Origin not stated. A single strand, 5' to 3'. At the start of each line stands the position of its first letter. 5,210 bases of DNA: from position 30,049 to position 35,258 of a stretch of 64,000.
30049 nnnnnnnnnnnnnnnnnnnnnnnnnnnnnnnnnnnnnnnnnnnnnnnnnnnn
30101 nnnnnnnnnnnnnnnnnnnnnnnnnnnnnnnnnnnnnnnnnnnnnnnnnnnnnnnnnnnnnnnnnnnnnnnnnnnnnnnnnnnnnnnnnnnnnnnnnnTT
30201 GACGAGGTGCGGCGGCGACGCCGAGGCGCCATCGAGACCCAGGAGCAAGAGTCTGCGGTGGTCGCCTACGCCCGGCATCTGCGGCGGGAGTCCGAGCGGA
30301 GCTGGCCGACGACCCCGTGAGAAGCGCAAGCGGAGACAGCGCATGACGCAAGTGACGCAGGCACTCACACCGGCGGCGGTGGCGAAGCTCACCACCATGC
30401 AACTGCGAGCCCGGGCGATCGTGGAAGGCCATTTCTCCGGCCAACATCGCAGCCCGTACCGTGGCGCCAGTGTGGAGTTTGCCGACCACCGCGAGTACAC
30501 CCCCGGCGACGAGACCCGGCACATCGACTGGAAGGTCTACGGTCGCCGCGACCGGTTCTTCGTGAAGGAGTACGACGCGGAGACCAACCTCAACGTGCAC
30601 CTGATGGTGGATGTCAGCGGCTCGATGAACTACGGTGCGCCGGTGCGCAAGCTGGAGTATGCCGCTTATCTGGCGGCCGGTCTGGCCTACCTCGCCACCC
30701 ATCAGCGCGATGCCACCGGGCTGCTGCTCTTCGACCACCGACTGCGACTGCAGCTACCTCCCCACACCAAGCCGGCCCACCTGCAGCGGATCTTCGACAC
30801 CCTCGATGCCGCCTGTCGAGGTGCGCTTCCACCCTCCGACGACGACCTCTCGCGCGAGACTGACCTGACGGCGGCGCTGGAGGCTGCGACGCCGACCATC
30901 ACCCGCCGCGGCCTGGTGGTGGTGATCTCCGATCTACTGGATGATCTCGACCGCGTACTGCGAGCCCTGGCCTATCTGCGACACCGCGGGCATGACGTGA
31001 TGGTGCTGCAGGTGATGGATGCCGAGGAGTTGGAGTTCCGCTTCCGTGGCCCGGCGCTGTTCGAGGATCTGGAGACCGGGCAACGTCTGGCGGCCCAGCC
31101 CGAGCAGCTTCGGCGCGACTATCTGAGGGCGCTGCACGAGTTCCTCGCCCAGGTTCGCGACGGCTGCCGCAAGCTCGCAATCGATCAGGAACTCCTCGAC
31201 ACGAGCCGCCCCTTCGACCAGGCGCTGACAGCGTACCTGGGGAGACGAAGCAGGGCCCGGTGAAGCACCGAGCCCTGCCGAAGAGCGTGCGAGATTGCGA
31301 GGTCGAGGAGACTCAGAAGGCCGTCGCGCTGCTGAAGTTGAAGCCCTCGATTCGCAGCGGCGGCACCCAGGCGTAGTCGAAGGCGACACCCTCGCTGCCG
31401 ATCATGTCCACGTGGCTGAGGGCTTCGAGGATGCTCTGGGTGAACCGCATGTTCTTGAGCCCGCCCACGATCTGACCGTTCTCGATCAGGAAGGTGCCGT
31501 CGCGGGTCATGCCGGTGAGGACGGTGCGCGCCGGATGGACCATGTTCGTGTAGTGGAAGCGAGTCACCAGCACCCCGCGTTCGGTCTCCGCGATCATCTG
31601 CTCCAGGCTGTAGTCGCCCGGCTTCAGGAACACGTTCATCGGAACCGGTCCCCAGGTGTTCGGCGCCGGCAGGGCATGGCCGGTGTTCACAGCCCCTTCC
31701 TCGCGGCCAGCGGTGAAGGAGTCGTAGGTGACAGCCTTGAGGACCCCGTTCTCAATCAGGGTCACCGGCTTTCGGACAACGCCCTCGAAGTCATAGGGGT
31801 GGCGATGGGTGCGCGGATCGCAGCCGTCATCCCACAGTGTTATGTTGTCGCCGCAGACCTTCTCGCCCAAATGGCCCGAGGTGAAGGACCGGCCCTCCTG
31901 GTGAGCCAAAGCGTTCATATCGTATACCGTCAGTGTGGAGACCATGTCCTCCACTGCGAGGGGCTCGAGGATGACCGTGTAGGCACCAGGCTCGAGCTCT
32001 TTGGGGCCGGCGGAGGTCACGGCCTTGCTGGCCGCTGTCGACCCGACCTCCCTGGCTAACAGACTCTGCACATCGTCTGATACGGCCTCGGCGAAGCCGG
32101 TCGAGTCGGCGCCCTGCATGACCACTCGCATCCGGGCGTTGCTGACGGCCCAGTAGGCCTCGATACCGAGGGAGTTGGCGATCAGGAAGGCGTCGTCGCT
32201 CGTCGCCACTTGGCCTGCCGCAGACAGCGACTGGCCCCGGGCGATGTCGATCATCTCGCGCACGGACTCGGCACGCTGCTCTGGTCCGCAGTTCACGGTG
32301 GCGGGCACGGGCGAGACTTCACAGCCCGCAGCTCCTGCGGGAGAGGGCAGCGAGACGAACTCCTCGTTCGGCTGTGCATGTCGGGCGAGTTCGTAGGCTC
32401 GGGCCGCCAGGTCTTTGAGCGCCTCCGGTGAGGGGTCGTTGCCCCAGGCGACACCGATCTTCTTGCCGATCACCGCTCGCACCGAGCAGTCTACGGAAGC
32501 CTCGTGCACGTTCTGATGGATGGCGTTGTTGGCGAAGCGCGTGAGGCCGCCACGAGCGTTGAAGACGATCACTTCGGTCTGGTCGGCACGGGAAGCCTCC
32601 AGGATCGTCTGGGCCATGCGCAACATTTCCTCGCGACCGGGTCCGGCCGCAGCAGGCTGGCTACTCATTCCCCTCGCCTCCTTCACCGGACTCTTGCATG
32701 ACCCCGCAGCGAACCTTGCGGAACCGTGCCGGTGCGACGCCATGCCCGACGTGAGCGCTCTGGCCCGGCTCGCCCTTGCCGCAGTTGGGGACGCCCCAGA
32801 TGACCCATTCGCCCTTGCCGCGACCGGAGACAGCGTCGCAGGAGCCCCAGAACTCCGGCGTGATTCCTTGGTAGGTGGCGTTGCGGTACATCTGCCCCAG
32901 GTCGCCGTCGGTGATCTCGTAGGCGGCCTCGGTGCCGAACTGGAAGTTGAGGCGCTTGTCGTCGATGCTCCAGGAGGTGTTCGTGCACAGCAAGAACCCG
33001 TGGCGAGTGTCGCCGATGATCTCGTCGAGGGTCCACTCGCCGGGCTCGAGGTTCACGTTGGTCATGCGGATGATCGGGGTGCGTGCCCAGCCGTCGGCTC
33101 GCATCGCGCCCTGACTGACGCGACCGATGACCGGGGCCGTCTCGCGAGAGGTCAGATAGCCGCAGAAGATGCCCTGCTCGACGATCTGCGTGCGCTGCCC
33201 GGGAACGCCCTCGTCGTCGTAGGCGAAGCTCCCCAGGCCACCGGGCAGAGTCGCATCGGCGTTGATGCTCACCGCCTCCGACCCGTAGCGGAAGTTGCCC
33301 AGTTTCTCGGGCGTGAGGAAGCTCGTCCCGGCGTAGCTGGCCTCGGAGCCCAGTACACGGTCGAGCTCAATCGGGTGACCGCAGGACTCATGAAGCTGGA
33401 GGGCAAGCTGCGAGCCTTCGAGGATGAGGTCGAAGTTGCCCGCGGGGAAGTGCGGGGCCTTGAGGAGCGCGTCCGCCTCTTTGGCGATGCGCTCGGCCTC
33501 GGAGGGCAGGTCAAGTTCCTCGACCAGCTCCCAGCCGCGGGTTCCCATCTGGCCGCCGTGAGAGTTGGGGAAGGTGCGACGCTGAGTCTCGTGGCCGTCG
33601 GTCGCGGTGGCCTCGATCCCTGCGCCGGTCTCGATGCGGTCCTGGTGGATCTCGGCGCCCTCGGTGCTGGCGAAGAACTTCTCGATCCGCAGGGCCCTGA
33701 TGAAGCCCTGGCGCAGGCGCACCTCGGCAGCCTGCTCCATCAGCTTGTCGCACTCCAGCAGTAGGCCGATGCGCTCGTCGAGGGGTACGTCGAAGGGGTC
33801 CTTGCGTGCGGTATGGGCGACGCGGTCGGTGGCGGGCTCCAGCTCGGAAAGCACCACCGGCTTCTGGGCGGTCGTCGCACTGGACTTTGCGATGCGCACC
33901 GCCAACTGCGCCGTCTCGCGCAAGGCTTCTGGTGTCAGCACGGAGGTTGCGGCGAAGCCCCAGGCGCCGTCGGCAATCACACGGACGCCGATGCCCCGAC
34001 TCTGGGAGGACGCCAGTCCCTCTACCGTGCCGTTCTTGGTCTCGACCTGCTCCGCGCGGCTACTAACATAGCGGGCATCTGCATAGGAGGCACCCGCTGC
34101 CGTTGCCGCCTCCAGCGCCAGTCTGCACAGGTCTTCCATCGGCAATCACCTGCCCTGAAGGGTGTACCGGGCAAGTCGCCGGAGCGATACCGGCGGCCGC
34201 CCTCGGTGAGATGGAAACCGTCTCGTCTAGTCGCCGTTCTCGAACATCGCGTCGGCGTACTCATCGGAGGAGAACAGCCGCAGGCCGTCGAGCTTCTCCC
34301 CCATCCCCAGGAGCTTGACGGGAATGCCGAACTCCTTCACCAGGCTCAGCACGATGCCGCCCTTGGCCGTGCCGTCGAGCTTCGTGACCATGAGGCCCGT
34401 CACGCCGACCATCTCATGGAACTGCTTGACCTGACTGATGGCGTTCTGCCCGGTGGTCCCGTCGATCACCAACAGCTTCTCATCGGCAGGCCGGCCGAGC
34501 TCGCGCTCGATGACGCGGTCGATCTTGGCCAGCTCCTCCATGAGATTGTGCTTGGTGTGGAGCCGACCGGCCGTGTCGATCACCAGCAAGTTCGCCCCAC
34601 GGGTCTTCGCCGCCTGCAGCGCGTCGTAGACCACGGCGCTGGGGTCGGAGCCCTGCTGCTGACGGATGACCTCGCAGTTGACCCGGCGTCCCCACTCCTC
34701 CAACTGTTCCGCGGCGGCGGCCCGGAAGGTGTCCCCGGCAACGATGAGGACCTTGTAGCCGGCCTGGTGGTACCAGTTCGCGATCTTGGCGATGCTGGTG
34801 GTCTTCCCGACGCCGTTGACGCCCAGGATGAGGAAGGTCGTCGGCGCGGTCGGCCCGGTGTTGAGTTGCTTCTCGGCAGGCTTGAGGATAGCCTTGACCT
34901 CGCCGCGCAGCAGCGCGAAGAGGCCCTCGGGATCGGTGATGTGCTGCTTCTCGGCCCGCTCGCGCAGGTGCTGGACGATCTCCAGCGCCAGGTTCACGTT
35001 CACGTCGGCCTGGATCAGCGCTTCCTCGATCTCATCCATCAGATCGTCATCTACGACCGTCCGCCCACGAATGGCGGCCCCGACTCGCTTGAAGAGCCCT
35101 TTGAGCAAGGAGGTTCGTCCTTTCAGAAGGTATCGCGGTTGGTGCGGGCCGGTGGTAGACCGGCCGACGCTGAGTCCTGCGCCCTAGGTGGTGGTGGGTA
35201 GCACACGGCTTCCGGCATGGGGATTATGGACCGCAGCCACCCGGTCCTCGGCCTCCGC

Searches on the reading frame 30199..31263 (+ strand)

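Call 70: search_protein_families(library=pfam, proteins=[window:30199-31263:+], max_evalue=0.00001)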
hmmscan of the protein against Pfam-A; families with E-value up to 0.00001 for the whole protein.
window:30199-31263:+ (354 aa): 2 families
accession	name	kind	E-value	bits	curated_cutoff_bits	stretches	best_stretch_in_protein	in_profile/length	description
PF01882.25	DUF58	-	1.8e-50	171.5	23.4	1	96-312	1-210/216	Protein of unknown function DUF58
PF13519.12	VWA_2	-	2.4e-09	38.2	27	1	135-245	3-105/107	von Willebrand factor type A domain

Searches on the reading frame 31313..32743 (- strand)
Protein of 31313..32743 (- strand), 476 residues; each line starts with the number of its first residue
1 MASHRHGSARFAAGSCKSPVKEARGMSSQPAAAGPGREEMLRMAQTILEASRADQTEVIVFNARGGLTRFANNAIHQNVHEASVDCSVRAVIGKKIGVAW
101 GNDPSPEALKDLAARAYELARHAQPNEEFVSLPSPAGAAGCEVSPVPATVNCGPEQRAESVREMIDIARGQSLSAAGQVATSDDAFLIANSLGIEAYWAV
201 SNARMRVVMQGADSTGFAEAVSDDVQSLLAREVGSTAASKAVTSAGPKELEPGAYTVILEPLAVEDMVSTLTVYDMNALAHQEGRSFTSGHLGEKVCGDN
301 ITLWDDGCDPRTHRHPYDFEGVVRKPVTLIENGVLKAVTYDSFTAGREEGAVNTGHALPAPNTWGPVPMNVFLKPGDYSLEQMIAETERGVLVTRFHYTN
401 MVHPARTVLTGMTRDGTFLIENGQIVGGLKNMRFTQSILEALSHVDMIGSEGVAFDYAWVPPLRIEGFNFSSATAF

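Call 70: search_protein_families(library=pfam, proteins=[window:31313-32743:-], max_evalue=0.00001)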
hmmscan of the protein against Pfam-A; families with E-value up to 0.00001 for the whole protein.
window:31313-32743:- (476 aa): 2 families
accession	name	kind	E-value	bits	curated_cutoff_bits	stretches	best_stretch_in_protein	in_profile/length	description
PF19289.4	PmbA_TldD_3rd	-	9.5e-47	159.4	22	1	252-471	1-219/220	PmbA/TldA metallopeptidase C-terminal domain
PF01523.21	PmbA_TldD_1st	-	4.8e-08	33.5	20.9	1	57-120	2-65/65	PmbA/TldA metallopeptidase domain 1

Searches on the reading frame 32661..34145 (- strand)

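Call 70: search_protein_families(library=pfam, proteins=[window:32661-34145:-], max_evalue=0.00001)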
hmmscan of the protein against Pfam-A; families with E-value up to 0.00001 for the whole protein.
window:32661-34145:- (494 aa): 3 families
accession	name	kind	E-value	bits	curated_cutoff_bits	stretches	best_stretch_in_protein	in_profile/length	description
PF19289.4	PmbA_TldD_3rd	-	5.9e-37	127.4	22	1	236-441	2-198/220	PmbA/TldA metallopeptidase C-terminal domain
PF01523.21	PmbA_TldD_1st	-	8.3e-17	61.5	20.9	1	22-86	1-65/65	PmbA/TldA metallopeptidase domain 1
PF19290.4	PmbA_TldD_2nd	-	1.7e-11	44.9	20.9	1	116-224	2-101/109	PmbA/TldA metallopeptidase central domain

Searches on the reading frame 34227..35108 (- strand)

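Call 70: search_protein_families(library=pfam, proteins=[window:34227-35108:-], max_evalue=0.00001)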
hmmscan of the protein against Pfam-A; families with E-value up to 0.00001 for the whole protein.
window:34227-35108:- (293 aa): 6 families
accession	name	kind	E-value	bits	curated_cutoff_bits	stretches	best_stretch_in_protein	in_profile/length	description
PF00448.28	SRP54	-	1.3e-72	244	22.7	1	90-289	2-195/196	SRP54-type protein, GTPase domain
PF02881.24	SRP54_N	-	8.2e-15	55.2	22.4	1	6-68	2-72/75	SRP54-type protein, helical bundle domain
PF13604.12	AAA_30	-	1.4e-08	35.2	27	1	92-187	21-104/191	AAA domain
PF13401.12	AAA_22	-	7e-08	33.3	27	1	93-199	9-110/130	AAA domain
PF13207.12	AAA_17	-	3.1e-06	28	27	0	95-194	1-93/136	AAA domain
PF13245.12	AAA_19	-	7e-06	26.7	25.1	0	90-194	12-115/134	AAA domain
